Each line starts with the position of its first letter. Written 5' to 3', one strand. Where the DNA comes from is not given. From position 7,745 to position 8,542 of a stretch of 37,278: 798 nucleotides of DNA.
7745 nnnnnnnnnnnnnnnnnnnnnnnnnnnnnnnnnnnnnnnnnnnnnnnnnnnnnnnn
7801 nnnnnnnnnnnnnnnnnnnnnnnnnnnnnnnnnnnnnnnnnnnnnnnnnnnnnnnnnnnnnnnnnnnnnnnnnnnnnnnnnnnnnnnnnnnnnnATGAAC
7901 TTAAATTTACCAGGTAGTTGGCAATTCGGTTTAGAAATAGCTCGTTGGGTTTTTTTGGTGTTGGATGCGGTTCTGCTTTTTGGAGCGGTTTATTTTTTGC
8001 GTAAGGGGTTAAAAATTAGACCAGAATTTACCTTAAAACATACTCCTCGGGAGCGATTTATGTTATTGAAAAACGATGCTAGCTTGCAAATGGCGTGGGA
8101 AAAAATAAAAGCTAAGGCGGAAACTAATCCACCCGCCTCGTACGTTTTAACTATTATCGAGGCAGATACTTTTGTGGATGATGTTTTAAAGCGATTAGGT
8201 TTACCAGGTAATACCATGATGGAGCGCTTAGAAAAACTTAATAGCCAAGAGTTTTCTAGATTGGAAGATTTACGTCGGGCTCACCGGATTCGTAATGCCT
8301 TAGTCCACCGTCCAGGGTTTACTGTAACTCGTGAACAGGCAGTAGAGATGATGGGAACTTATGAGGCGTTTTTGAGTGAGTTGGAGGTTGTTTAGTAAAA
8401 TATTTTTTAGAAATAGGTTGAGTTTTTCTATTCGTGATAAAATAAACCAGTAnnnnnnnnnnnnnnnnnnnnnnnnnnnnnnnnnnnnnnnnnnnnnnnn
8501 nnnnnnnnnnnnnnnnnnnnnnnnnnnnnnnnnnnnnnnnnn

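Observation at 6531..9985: Three-gene membrane module of unknown function wedged upstream of the infA ribosomal operon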

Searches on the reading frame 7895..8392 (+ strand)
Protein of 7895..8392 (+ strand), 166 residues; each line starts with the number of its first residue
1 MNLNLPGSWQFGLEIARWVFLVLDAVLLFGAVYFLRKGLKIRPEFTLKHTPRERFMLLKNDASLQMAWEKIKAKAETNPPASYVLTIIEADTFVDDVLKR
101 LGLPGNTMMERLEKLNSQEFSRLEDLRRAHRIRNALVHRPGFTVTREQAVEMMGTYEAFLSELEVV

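Call 3: search_protein_families(library=pfam, proteins=[window:7895-8392:+], max_evalue=1)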
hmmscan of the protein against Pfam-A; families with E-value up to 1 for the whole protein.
window:7895-8392:+ (166 aa): 1 family
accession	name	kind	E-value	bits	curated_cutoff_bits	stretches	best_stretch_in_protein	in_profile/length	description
PF13643.11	DUF4145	-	0.0073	16.8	23.1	1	82-155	10-86/88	Domain of unknown function (DUF4145)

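Call 4: search_protein_families(library=ncbifam, proteins=[window:7895-8392:+], max_evalue=1)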
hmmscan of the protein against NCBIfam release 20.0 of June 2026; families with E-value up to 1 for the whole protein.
window:7895-8392:+ (166 aa): 1 family
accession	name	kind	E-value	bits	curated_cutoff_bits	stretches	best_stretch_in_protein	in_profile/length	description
NF007110.0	PRK09559.1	equivalog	0.094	11.7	219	1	49-96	155-202/327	tRNA-modifying protein YgfZ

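Call 5: search_protein_families(library=phrogs, proteins=[window:7895-8392:+], max_evalue=1)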
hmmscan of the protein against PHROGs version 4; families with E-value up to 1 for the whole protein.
window:7895-8392:+ (166 aa): 0 families

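Call 6: search_protein_families(library=padloc, proteins=[window:7895-8392:+], max_evalue=1)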
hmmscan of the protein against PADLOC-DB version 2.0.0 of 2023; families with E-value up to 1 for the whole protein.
window:7895-8392:+ (166 aa): 1 family
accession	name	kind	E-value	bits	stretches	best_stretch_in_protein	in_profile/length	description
PDLC03820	RTasHEPN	-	0.055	11.6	1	111-148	62-98/148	DRT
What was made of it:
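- G2 gives a marginal PADLOC hit to RTasHEPN (E 0.055, call 6).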

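Call 24: find_homologous_proteins(query=window:7895-8392:+)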
Query window:7895-8392:+ (166 aa): 11 proteins with E <= 0.001 among 79 candidates.
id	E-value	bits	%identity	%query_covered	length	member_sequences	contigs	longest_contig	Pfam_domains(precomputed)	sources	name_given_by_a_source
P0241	3.9e-103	360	99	100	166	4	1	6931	-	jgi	jgi:hypothetical protein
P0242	3.1e-92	325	89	100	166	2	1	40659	-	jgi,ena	-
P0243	7.9e-90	317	88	100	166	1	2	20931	-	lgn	-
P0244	2.7e-87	309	85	100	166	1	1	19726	-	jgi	jgi:hypothetical protein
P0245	7.5e-73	262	74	100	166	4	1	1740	-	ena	-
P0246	3.1e-67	243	67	100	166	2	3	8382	-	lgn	-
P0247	1.1e-66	242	69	100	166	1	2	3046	-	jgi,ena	jgi:hypothetical protein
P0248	1.9e-65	238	67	100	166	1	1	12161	PF13643.12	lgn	-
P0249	2.5e-40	156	54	89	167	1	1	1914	-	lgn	-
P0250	8.6e-39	151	51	89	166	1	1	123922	-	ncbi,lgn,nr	ncbi:MAG: hypothetical protein Q7R98_00620 [Candidatus Jorgensenbacteria bacterium]|nr:hypothetical 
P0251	1.2e-37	147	48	99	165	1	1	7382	-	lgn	-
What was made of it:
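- On HEPN superfamily: One homologue carries precomputed PF13643 (call 24).
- Tried and rejected: The word-based homologue search for G2 found only 11 proteins (call 24), so I took orthologues from the 80 loci instead.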

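Call 29: search_protein_families(library=pfam, alignment_id=A3, max_evalue=0.01)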
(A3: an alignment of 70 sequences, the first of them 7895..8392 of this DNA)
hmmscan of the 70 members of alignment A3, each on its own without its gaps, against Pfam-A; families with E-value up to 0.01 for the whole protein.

A. member 1, window:7895-8392:+ (166 aa): 1 family
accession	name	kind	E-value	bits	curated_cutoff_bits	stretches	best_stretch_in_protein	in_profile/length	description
PF13643.11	DUF4145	-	0.0073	16.8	23.1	0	82-155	10-86/88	Domain of unknown function (DUF4145)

B. families by the number of members that match (of 70 scanned): 4 families
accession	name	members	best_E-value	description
PF18731.6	HEPN_Swt1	5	0.00011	Swt1-like HEPN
PF03871.20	RNA_pol_Rpb5_N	1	0.00032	RNA polymerase Rpb5, N-terminal domain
PF14118.11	YfzA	1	0.0052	YfzA-like protein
PF13643.11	DUF4145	1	0.0073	Domain of unknown function (DUF4145)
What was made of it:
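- On HEPN superfamily: HEPN_Swt1 matches 5 of 70 orthologues, best E 1.1e-4 (call 29).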

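Call 30: search_solved_structures(query=A3, max_evalue=10, show_alignments=2)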
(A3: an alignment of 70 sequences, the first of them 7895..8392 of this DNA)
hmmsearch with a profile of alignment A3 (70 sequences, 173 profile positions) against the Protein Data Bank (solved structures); distinct sequences matched with E-value up to 10: 7.
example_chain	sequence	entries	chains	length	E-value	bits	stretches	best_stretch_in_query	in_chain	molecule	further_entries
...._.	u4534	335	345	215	0.012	18.5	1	122-163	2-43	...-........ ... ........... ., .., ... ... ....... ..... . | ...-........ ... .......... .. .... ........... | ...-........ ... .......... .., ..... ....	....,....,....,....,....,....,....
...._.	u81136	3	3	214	0.021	17.7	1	124-163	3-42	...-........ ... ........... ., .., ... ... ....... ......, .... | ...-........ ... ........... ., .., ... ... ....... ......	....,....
3h0g_E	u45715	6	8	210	0.063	16.2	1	126-164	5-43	DNA-directed RNA polymerases I, II, and III subunit RPABC1 | RNA polymerase II subunit Rpb5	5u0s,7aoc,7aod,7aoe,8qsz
1wr2_A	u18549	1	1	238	0.19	14.6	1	50-96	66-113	hypothetical protein PH1789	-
5lbh_A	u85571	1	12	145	0.21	14.5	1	113-167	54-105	CAIP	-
2qsj_A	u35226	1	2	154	0.69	12.8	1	85-127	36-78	DNA-binding response regulator, LuxR family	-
5x4z_E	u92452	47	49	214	1.2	12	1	126-163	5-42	RNA polymerase subunit ABC27, common to RNA polymerases I, II, and III | DNA-directed RNA polymerases I, II, and III subunit RPABC1 | RNA polymerase subunit ABC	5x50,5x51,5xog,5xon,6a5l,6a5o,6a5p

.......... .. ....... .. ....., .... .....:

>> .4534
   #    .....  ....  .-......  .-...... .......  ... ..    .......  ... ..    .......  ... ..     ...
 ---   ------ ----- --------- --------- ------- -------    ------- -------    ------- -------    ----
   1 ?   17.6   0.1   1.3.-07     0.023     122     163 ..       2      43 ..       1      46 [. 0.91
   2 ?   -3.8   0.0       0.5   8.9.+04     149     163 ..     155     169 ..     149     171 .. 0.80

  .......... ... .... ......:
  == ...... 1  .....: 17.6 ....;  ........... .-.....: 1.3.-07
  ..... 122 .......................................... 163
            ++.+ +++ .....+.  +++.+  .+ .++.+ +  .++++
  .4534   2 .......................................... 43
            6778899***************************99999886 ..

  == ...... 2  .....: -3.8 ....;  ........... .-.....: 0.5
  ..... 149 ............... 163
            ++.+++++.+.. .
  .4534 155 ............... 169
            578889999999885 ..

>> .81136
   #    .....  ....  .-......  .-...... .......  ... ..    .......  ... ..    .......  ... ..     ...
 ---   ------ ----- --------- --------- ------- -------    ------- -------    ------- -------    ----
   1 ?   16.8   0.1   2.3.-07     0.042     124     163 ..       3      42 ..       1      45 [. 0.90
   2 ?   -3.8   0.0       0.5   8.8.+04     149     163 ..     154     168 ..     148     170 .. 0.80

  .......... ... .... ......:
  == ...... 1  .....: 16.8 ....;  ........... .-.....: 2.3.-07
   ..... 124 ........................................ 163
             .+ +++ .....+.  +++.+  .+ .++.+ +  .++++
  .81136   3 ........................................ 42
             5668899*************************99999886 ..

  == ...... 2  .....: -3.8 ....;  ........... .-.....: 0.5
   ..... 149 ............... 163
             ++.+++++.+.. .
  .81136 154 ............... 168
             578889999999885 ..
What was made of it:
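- On HEPN superfamily: The PDB profile search was uninformative (call 30).
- A profile search of PDB sequences gave only a marginal Rpb5 match (call 30), and no structure was predicted for G2.
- Tried and rejected: The PDB profile search gave only a marginal match to the Rpb5 N-terminus (E 0.012), which I regard as chance (call 30).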
